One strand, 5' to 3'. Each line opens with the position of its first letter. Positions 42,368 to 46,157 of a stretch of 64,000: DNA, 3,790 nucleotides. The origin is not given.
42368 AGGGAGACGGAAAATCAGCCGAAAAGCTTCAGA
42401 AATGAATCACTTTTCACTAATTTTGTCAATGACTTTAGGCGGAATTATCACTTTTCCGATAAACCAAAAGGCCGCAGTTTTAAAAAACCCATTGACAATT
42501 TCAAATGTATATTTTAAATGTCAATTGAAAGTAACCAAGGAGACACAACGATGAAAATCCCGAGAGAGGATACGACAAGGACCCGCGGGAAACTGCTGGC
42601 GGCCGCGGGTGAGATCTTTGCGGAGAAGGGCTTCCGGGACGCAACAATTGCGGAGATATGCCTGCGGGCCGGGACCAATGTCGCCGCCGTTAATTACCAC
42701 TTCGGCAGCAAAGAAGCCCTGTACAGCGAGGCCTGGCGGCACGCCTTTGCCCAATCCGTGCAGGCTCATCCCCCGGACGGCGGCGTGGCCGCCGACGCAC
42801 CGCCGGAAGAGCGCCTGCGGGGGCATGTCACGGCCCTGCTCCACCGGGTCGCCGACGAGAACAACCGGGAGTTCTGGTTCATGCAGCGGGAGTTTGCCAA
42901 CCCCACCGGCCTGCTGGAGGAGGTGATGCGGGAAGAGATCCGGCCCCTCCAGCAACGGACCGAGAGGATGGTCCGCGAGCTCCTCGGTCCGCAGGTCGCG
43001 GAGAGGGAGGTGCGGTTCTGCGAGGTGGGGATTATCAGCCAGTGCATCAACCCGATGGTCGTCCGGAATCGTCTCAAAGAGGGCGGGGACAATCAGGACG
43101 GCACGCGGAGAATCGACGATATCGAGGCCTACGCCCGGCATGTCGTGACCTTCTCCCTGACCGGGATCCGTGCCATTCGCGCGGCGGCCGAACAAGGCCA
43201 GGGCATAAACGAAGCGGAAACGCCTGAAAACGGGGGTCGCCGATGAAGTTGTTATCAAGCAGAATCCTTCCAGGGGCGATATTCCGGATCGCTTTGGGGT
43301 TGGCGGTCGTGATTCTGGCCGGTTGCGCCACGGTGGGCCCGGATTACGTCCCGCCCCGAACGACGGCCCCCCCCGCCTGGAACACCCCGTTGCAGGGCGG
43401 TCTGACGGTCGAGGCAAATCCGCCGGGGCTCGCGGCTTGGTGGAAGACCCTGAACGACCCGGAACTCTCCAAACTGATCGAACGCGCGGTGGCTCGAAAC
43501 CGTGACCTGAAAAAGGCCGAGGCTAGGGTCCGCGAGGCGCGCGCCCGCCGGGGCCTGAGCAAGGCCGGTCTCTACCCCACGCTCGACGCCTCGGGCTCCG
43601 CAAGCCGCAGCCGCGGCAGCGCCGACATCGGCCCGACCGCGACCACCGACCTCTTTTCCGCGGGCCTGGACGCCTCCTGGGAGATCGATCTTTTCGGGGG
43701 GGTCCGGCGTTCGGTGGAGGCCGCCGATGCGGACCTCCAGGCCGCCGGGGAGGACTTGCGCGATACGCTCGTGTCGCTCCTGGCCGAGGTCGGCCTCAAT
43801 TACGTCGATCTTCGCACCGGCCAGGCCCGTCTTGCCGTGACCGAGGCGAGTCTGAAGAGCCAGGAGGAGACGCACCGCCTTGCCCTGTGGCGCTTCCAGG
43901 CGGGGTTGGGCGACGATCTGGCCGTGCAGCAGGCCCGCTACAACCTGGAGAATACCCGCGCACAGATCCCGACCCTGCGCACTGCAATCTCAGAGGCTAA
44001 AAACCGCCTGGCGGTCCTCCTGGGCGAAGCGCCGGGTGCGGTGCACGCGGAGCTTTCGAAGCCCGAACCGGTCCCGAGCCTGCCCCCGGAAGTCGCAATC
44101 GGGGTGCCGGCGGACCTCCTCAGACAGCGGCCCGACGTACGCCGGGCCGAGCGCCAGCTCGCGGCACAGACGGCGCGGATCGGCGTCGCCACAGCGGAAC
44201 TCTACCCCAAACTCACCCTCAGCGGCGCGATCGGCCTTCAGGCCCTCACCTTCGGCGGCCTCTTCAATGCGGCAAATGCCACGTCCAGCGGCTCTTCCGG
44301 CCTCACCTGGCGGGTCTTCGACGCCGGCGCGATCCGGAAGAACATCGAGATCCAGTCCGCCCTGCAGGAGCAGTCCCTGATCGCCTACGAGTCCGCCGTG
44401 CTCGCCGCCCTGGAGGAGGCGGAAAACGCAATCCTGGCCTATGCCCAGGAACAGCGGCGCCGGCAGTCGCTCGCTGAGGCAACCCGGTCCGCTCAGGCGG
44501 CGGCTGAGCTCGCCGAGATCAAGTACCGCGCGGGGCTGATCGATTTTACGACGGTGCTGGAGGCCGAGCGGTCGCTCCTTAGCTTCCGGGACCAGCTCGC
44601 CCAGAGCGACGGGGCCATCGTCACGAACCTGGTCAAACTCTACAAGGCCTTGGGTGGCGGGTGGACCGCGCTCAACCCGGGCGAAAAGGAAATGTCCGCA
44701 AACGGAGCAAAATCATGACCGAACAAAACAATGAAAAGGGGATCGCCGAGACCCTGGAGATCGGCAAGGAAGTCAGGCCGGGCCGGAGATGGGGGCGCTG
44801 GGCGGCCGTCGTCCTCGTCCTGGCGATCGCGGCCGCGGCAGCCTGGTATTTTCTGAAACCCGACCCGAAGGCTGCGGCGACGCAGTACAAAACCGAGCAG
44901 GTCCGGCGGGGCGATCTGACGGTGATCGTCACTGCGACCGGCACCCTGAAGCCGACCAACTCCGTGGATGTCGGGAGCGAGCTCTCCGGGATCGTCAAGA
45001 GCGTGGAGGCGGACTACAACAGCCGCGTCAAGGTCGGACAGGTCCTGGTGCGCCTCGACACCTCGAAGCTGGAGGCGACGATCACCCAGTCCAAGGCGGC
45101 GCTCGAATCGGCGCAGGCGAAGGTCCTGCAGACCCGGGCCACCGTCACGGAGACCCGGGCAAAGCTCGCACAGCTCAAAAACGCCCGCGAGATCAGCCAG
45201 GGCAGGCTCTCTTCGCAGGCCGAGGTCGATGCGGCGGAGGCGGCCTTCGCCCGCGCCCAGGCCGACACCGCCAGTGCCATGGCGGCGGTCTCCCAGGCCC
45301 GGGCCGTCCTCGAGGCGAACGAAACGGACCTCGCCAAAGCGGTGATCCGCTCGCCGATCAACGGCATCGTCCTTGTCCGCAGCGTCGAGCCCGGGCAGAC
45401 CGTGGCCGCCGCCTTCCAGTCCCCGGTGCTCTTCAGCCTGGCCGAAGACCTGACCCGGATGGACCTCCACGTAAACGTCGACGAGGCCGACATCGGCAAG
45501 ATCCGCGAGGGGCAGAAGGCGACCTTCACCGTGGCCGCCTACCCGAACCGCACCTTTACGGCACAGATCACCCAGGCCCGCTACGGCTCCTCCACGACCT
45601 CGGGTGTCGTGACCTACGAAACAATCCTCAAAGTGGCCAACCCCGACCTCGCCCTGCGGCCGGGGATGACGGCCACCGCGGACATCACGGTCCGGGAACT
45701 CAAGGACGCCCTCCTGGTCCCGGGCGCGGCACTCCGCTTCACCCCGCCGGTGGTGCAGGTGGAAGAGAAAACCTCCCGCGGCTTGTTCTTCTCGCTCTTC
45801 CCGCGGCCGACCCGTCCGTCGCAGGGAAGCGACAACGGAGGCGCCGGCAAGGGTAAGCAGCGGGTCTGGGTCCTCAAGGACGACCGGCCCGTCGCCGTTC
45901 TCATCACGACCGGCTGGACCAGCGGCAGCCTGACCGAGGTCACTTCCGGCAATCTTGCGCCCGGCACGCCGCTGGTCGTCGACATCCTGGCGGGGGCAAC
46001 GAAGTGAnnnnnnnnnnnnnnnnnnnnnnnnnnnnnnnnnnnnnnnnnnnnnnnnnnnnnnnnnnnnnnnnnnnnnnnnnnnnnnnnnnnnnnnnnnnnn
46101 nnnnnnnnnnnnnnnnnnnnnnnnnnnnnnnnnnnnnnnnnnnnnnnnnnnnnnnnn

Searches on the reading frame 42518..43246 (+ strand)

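Call 62: search_protein_families(library=pfam, proteins=[window:42518-43246:+], max_evalue=0.00001)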
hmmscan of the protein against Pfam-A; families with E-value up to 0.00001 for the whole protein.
window:42518-43246:+ (242 aa): 2 families
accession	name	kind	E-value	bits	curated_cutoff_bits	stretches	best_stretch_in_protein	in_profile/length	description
PF09209.16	CecR_C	-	6.7e-35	120.3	24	1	96-217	1-125/125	HTH-type transcriptional dual regulator CecR, C-terminal domain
PF00440.29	TetR_N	-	2.8e-13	49.8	24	1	26-71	1-46/47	Bacterial regulatory proteins, tetR family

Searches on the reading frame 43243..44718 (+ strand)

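Call 62: search_protein_families(library=pfam, proteins=[window:43243-44718:+], max_evalue=0.00001)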
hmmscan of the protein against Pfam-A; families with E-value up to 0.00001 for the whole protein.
window:43243-44718:+ (491 aa): 1 family
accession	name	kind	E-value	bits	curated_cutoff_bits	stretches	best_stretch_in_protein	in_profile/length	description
PF02321.23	OEP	-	6.3e-50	170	22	2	75-261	1-187/187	Outer membrane efflux protein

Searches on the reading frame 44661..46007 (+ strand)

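Call 62: search_protein_families(library=pfam, proteins=[window:44661-46007:+], max_evalue=0.00001)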
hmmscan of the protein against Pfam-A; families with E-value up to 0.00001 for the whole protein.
window:44661-46007:+ (448 aa): 2 families
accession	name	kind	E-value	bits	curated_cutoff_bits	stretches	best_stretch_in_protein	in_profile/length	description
PF16576.10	HlyD_D23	-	2.3e-16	60.2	30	1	99-338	17-214/214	Barrel-sandwich domain of CusB or HlyD membrane-fusion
PF13437.12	HlyD_3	-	1.9e-10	41.9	22.2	1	228-335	1-106/106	HlyD family secretion protein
